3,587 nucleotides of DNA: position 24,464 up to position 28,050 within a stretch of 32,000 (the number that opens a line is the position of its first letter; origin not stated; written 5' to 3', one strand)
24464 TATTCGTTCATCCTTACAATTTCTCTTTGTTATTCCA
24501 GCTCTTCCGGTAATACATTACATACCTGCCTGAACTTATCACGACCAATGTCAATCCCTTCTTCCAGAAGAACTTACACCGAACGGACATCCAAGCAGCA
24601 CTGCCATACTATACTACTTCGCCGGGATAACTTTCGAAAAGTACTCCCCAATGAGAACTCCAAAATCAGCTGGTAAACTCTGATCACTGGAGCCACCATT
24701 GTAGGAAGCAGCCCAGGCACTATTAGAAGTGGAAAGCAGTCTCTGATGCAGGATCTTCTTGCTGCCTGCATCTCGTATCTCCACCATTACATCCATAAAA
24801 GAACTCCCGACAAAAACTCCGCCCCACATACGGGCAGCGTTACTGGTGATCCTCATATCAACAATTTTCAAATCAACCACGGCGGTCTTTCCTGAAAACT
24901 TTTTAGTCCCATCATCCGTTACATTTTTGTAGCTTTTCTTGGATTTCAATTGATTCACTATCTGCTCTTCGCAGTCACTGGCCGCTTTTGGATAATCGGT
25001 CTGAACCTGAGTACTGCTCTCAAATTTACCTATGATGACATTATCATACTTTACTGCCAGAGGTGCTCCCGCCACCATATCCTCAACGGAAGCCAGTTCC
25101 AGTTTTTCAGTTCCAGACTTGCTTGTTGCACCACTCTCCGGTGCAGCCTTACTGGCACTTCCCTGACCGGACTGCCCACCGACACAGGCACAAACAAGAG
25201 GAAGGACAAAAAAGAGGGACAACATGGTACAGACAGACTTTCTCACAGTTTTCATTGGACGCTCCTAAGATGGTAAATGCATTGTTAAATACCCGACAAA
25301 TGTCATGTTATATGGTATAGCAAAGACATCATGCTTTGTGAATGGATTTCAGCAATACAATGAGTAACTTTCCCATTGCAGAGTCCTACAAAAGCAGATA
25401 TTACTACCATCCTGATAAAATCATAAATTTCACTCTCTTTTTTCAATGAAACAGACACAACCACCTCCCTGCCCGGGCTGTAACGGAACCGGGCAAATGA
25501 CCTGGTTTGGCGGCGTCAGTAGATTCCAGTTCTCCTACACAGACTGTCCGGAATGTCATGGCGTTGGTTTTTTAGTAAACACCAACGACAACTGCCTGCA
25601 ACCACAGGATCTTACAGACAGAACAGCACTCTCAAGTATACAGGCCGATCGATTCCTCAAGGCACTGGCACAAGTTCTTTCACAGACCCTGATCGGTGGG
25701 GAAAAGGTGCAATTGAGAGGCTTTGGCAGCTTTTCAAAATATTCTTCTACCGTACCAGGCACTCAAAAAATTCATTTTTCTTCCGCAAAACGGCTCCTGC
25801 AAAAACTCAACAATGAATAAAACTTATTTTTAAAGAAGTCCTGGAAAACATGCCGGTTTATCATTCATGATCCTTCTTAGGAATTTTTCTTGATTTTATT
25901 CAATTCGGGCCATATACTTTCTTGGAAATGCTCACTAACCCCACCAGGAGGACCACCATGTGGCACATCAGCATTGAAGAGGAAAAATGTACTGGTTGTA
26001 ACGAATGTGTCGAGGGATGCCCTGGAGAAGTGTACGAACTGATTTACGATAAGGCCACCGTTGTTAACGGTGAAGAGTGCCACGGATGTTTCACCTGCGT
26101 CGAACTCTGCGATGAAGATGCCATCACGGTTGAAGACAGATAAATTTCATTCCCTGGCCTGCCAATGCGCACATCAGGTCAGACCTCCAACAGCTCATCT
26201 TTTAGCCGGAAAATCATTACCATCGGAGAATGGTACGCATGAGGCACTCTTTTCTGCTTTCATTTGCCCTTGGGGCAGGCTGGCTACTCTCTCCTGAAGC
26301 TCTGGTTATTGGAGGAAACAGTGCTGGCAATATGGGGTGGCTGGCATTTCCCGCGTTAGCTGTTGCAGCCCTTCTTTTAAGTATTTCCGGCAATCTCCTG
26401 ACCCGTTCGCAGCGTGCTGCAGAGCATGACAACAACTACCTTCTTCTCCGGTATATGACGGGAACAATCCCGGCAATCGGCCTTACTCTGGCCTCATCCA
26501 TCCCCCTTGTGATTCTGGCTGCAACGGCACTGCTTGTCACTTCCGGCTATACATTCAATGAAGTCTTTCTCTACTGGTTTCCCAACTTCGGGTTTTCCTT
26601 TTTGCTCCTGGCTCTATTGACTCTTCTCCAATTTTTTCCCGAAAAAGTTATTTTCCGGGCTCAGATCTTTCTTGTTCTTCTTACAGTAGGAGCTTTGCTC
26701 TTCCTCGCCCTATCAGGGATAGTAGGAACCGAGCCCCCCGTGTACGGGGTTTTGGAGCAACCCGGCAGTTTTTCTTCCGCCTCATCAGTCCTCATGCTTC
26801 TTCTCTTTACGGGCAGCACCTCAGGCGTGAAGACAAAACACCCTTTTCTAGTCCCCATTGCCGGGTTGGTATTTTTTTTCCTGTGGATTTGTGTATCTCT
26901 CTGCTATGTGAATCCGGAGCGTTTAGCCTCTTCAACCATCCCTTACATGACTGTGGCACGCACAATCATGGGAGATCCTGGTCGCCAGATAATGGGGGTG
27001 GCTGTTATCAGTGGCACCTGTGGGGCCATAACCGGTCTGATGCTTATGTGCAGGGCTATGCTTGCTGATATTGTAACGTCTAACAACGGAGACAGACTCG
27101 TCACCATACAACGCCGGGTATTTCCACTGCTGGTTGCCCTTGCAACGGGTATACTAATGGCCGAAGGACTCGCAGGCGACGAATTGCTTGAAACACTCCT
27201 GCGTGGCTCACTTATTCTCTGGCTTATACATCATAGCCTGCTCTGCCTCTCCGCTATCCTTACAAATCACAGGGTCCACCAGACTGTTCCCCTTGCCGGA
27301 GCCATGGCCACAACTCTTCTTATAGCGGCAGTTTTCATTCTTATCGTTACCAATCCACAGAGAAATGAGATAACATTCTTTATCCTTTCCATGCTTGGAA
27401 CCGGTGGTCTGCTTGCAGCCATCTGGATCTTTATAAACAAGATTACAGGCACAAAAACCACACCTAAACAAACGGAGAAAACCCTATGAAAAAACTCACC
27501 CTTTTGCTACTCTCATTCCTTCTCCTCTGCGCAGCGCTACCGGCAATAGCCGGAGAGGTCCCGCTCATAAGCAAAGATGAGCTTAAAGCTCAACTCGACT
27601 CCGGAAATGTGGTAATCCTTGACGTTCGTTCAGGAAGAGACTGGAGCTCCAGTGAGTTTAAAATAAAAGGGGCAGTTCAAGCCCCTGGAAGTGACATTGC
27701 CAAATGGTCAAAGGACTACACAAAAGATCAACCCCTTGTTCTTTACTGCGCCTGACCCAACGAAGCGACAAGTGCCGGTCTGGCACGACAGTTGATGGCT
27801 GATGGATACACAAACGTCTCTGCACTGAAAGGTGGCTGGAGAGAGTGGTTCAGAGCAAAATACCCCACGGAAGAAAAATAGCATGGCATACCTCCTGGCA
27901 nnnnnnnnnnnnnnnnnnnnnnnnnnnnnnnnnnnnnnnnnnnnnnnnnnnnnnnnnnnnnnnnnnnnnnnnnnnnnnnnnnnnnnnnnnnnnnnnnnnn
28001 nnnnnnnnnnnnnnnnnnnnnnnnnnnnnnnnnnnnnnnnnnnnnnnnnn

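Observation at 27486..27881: In-frame TGA in the rhodanese active-site loop with a SECIS-like hairpin: probable selenocysteine rhodanese mis-split by ORF calling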

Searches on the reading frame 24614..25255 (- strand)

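Call 32: search_protein_families(library=pfam, proteins=[window:24614-25255:-], max_evalue=0.001)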
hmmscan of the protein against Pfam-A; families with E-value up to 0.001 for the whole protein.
window:24614-25255:- (213 aa): 1 family
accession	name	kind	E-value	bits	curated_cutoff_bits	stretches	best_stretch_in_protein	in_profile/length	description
PF14366.11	DUF4410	-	7.8e-11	42.5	26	1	73-171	18-109/120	Domain of unknown function (DUF4410)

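Call 35: search_protein_families(library=ncbifam, proteins=[window:24614-25255:-], max_evalue=0.001)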
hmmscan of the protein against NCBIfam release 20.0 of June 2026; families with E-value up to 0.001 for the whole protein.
window:24614-25255:- (213 aa): 0 families

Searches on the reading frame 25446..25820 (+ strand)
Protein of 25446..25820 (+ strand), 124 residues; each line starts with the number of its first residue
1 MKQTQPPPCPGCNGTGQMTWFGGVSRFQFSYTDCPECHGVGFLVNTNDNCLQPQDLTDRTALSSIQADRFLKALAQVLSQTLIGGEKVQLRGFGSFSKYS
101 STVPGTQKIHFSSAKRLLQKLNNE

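Call 32: search_protein_families(library=pfam, proteins=[window:25446-25820:+], max_evalue=0.001)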
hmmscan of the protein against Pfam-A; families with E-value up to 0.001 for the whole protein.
window:25446-25820:+ (124 aa): 2 families
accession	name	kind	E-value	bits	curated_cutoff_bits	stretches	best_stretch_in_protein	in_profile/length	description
PF00216.26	Bac_DNA_binding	-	1.4e-08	35.2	22.4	1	55-98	9-52/90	Bacterial DNA-binding protein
PF00684.25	DnaJ_CXXCXGXG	-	5.6e-06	27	32.7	1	3-50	12-58/65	DnaJ central domain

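Call 35: search_protein_families(library=ncbifam, proteins=[window:25446-25820:+], max_evalue=0.001)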
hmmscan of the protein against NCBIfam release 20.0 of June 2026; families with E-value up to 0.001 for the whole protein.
window:25446-25820:+ (124 aa): 4 families
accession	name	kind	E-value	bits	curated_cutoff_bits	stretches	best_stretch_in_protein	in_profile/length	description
NF001222.0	PRK00199.1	equivalog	4e-05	23.7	115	1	60-97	15-52/95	integration host factor subunit beta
TIGR00988.1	hip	equivalog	0.00012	22.4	119.95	1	58-98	13-53/94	integration host factor subunit beta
TIGR02349.1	DnaJ_bact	equivalog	0.00026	20.5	377.2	1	3-46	157-201/354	molecular chaperone DnaJ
NF058604.1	RtpA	equivalog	0.00037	20.5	65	1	8-47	11-39/50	anti-TRAP protein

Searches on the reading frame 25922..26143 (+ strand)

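Call 32: search_protein_families(library=pfam, proteins=[window:25922-26143:+], max_evalue=0.001)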
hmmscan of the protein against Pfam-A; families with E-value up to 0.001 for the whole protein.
window:25922-26143:+ (73 aa): 12 families
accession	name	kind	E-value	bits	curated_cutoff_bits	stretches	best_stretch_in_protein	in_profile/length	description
PF14697.11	Fer4_21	-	2.7e-11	43.9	35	2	17-69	2-58/59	4Fe-4S dicluster domain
PF13237.11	Fer4_10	-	3.6e-11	43.3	25.5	1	15-63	1-52/53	4Fe-4S dicluster domain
PF12838.12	Fer4_7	-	4.2e-09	37.2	27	1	22-66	1-51/52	4Fe-4S dicluster domain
PF12837.12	Fer4_6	-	7.4e-09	35.6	25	1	16-36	2-22/24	4Fe-4S binding domain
PF13187.11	Fer4_9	-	1e-08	35.5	27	1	22-68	1-52/52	4Fe-4S dicluster domain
PF00037.32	Fer4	-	1.2e-08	34.8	21.1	1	17-37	2-22/24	4Fe-4S binding domain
PF12797.12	Fer4_2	-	1.5e-06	28.2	24.5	1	14-34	1-21/22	4Fe-4S binding domain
PF13459.11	Fer4_15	-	1.2e-05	26.4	22.4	1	16-48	1-33/66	4Fe-4S single cluster domain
PF12800.12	Fer4_4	-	5e-05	23.7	24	1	21-34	2-15/17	4Fe-4S binding domain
PF25160.1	LdpA_Fe-S-bd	-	9.2e-05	22.6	27.6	0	47-70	22-45/49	LdpA Fe-S cluster-binding domain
PF13534.11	Fer4_17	-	0.00087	20.2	22.2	0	18-37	41-60/61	4Fe-4S dicluster domain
PF12798.12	Fer4_3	-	0.00092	20.3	27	0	53-67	1-15/15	4Fe-4S binding domain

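Call 35: search_protein_families(library=ncbifam, proteins=[window:25922-26143:+], max_evalue=0.001)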
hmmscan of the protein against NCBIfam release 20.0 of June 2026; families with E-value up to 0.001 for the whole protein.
window:25922-26143:+ (73 aa): 53 families (the best 25 are shown)
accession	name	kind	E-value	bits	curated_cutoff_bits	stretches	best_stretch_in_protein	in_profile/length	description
NF043039.1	HgcAB_like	equivalog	1.4e-12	47.9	285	1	9-69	288-350/350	HgcAB-like fusion protein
NF040864.1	HgcB_ferredoxin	equivalog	6.1e-12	45.2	99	1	16-71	9-64/93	mercury methylation ferredoxin HgcB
NF045874.1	Vhu_polyferre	exception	7.4e-11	41.4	600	1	8-71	183-246/381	F420-non-reducing hydrogenase associated-polyferredoxin VhuB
TIGR03336.1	IOR_alpha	equivalog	3.2e-09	35.7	650.9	1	6-68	535-595/595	indolepyruvate ferredoxin oxidoreductase subunit alpha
TIGR02179.1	PorD_KorD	subfamily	3.9e-09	36.5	60.05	1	11-71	12-75/78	2-oxoacid:acceptor oxidoreductase, delta subunit, pyruvate/2-ketoisovalerate family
NF038196.1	ferrodoxin_EFR1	subfamily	8.5e-09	35.8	75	1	16-71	180-232/242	EFR1 family ferrodoxin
NF043069.1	T4HPD_activ_SAM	equivalog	9e-09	35.1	425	1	6-68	36-97/299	trans-4-hydroxy-L-proline dehydratase activase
TIGR04395.1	cutC_activ_rSAM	equivalog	1e-08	34.9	360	1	5-70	38-105/309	choline TMA-lyase-activating enzyme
TIGR02700.1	flavo_MJ0208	hypoth_equivalog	1.7e-08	34.1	251.35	1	12-69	139-195/234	dihydromethanopterin reductase (acceptor)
NF006221.0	PRK08348.1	subfamily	6.6e-08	32.3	124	1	15-70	38-94/136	NADH-plastoquinone oxidoreductase subunit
NF040770.1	hetero_SS_HdrA2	exception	6.8e-08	31.1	1100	1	11-71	567-626/777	CoB-CoM heterodisulfide reductase HdrA2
TIGR02494.1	PFLE_PFLC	subfamily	1.5e-07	31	174.35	1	5-70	32-99/293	glycyl-radical enzyme activating protein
TIGR04270.1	Rama_corrin_act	subfamily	2.1e-07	29.7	500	1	16-71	473-530/534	methylamine methyltransferase corrinoid protein reductive activase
NF001988.0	PRK00783.1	equivalog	2.2e-07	30.8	153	1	14-72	164-222/266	DNA-directed RNA polymerase subunit D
TIGR01944.1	rnfB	subfamily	2.2e-07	30.6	68.7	1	16-71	108-163/190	RnfABCDGE type electron transport complex subunit B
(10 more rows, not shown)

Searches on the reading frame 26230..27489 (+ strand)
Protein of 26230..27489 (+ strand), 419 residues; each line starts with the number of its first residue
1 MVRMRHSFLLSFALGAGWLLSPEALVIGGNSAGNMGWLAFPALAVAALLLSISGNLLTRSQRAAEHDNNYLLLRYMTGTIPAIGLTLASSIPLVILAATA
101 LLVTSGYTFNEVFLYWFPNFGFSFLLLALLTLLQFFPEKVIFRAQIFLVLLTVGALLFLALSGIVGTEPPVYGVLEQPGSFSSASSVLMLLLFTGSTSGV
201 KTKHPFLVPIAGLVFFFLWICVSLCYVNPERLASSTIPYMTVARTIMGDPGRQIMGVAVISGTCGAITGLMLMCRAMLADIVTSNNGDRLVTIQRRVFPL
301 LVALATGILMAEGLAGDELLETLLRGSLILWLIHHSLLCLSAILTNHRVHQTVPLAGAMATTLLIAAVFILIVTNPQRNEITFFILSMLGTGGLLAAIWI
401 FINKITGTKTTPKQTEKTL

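Call 34: search_protein_families(library=pfam, proteins=[window:26230-27489:+], max_evalue=0.001)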
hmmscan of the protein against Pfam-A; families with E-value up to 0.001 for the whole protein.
window:26230-27489:+ (419 aa): 0 families

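Call 35: search_protein_families(library=ncbifam, proteins=[window:26230-27489:+], max_evalue=0.001)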
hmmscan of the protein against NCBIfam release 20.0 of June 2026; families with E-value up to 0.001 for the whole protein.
window:26230-27489:+ (419 aa): 0 families

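Call 55: search_protein_families(library=pfam, proteins=[window:26230-27489:+], max_evalue=10)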
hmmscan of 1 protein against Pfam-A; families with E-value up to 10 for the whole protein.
window:26230-27489:+ (419 aa): 2 families
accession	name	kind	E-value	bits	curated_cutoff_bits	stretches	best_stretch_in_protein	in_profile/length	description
PF08733.15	PalH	-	0.02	14.4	34.1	1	320-406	226-305/332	PalH/RIM21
PF13567.11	DUF4131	-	0.044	13.9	31.6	1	186-242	15-69/165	Domain of unknown function (DUF4131)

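Call 56: find_homologous_proteins(query=window:26230-27486:+)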
Query window:26230-27486:+ (419 aa): 128 proteins with E <= 0.001 among 8000 candidates; the best 120 are listed.
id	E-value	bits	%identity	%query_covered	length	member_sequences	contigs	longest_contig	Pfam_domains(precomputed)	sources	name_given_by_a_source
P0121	8.6e-242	820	94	99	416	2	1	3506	-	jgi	-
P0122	1.7e-224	763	88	96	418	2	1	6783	-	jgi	-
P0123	3.3e-171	588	70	97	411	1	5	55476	-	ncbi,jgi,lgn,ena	-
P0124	8.8e-160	550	63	99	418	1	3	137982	-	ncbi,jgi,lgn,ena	-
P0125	8.8e-159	547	65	99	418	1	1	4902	-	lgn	-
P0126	2.8e-154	532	62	99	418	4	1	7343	-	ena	-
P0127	6.0e-154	531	64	99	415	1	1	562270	-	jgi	jgi:hypothetical protein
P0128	9.3e-153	527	63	99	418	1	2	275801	-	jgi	jgi:hypothetical protein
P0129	3.3e-152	525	63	99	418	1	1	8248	-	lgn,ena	-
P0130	1.6e-151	523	62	99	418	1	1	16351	-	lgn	-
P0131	9.5e-150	517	63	99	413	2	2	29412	-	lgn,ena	-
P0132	5.0e-147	508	59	99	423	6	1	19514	-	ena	-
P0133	1.8e-146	507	61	99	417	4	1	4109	-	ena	-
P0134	8.7e-141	488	59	99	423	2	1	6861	-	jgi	jgi:hypothetical protein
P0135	1.5e-140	487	58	99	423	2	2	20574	-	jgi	jgi:hypothetical protein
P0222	1.6e-58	217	37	98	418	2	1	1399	PF13520.13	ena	-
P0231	6.8e-43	166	32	96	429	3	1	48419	PF13520.13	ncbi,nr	ncbi:MAG: amino acid permease [Thermodesulfobacteriota bacterium]|nr:amino acid permease [Thermodesu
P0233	4.3e-35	140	35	83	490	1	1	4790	PF13520.13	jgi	jgi:amino acid transporter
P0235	1.0e-34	139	36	61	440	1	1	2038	PF13520.13,PF00324.28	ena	-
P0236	1.9e-34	138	37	29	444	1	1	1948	PF13520.13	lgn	-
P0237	2.0e-34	138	32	79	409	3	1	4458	PF13520.13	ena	-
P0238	4.0e-34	137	31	96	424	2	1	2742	PF13520.13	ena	-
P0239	3.2e-33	134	35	81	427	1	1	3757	PF13520.13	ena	-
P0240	4.2e-33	133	32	89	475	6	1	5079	PF13520.13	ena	-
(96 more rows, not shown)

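Call 71: search_solved_structures(query=A4, max_evalue=0.01, show_alignments=0)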
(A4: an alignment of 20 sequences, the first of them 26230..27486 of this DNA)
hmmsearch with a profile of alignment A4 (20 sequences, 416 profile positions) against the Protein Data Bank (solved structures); distinct sequences matched with E-value up to 0.01: 5.
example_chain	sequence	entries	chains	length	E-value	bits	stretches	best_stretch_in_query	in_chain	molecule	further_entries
3lrb_A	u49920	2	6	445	1.8e-05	27.1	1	121-398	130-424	Arginine/agmatine antiporter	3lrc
5j4i_A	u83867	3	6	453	2e-05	27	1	121-398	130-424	Arginine/agmatine antiporter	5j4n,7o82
3l1l_A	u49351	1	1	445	4.9e-05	25.7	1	121-398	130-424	Arginine/agmatine antiporter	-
3ncy_A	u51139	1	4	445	5.9e-05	25.5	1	16-396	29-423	AdiC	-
3ob6_A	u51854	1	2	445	0.00014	24.3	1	26-398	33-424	AdiC arginine:agmatine antiporter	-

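Call 72: search_protein_families(library=pfam, alignment_id=A4, max_evalue=0.01)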
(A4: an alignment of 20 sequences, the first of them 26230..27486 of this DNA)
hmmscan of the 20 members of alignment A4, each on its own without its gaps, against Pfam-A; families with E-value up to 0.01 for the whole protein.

A. member 1, window:26230-27486:+ (419 aa): 0 families

B. families by the number of members that match (of 20 scanned): 1 family
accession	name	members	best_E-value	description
PF13520.12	AA_permease_2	6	1.7e-15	Amino acid permease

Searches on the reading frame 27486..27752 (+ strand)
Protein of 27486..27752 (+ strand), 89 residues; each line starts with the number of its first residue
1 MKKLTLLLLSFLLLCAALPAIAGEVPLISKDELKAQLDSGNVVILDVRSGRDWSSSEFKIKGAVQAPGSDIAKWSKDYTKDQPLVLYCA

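Call 4: search_protein_families(library=pfam, proteins=[window:27486-27752:+], max_evalue=0.01)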
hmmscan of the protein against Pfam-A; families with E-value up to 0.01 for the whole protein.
seq(89 aa): 1 family
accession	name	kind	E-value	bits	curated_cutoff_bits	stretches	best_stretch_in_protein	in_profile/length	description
PF00581.25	Rhodanese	-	2.6e-08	34.6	22.2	1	30-89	2-69/102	Rhodanese-like domain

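Call 12: find_related_loci(query=window:27486-27752:+, collection=genome_contigs, flank=3000)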
Query seq(89 aa) (89 aa) in genome_contigs; peptide patterns used: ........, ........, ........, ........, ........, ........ (x = any residue, [..] = any of these).
600 stretches matched a pattern (row limit reached: there are more); 13 encode a relative of the query (tblastn E <= 1e-3); 13 distinct loci.
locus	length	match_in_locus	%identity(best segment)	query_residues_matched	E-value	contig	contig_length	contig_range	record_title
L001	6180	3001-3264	65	1-89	4e-35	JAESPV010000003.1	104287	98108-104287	MAG: Desulfocapsa sp. isolate NORP205 12143, whole genome shotgun sequence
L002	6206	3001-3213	75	19-89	2e-34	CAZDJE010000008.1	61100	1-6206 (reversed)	MAG TPA_asm: uncultured Desulfocapsa sp. isolate binchicken_co47_151 genome assembly, contig: NODE_285_length_61100_cov_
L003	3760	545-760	71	18-89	6e-33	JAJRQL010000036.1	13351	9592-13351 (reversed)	MAG: Deltaproteobacteria bacterium isolate Dive100_bin10.55 k141_123946, whole genome shotgun sequence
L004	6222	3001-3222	72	16-89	8e-32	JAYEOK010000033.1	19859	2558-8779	MAG: Thermodesulfobacteriota bacterium isolate MAG031 MAG031_33, whole genome shotgun sequence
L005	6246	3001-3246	45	4-89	5e-23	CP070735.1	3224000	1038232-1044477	MAG: Deltaproteobacteria bacterium isolate bin40 chromosome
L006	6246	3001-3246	45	4-89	5e-23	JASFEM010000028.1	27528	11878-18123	MAG: Syntrophobacterales bacterium isolate D0606M12metaG_Bin_34 D0606M12metaG_FD_scaffold_281_c1, whole genome shotgun s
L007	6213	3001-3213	51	19-89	3e-21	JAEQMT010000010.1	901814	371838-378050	MAG: Desulfofustis sp. PB-SRB1 isolate PB-SRB1-LS01-2011a unitig_0_otuB, whole genome shotgun sequence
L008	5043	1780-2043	43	3-89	1e-20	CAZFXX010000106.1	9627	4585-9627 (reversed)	MAG TPA_asm: uncultured Desulfobacteraceae bacterium isolate binchicken_co181_129 genome assembly, contig: NODE_14353_le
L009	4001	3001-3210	51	20-89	4e-20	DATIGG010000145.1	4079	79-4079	MAG TPA_asm: Thermodesulfobacteriota bacterium isolate SMAG_U16415 k141_629566, whole genome shotgun sequence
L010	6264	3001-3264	49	1-89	8e-19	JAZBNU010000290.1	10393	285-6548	MAG: Desulfopila sp. isolate bin.795 k117_5197474, whole genome shotgun sequence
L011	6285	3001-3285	38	1-89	1e-18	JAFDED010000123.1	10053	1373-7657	MAG: Deltaproteobacteria bacterium isolate Meg19_1012_Bin_441 Meg19_1012_Bin_441_scaffold_23778, whole genome shotgun se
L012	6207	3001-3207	53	21-89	2e-16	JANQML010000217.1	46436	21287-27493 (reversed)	MAG: Desulfobacula sp. isolate PL25b_bin.1 k99_1651851, whole genome shotgun sequence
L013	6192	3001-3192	26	24-89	3e-7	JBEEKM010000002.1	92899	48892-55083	MAG: Bacteroidota bacterium isolate columbia_2019_sw_WHONDRS-S19S_0074_A_bin.2 scaffold_0000029, whole genome shotgun se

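Call 28: search_protein_families(library=ncbifam, proteins=[window:27486-27752:+], max_evalue=0.01)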
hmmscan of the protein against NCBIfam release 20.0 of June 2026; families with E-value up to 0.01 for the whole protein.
seq(89 aa): 4 families
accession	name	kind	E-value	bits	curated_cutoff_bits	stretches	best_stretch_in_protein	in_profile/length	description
NF041203.1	rhodanese_LYCAU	equivalog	1.8e-26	92.3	115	1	10-89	5-84/126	rhodanese-related (seleno)protein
NF045521.1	rhoda_near_glyco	subfamily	1.7e-05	24.6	145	1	23-89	15-78/144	rhodanese homology domain-containing protein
NF033833.0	rhodan_ChrE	equivalog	0.00057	19.8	120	1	28-88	5-66/108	rhodanese family chromate resistance protein ChrE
NF005902.0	PRK07878.1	equivalog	0.0019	17.2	647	1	26-88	287-350/392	adenylyltransferase/sulfurtransferase MoeZ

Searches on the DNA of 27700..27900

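Call 63: search_rna_families(source=window, start=27700, end=27900, threshold=evalue, max_evalue=10)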
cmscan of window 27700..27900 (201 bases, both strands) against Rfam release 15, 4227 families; matches with E-value up to 10: 0.
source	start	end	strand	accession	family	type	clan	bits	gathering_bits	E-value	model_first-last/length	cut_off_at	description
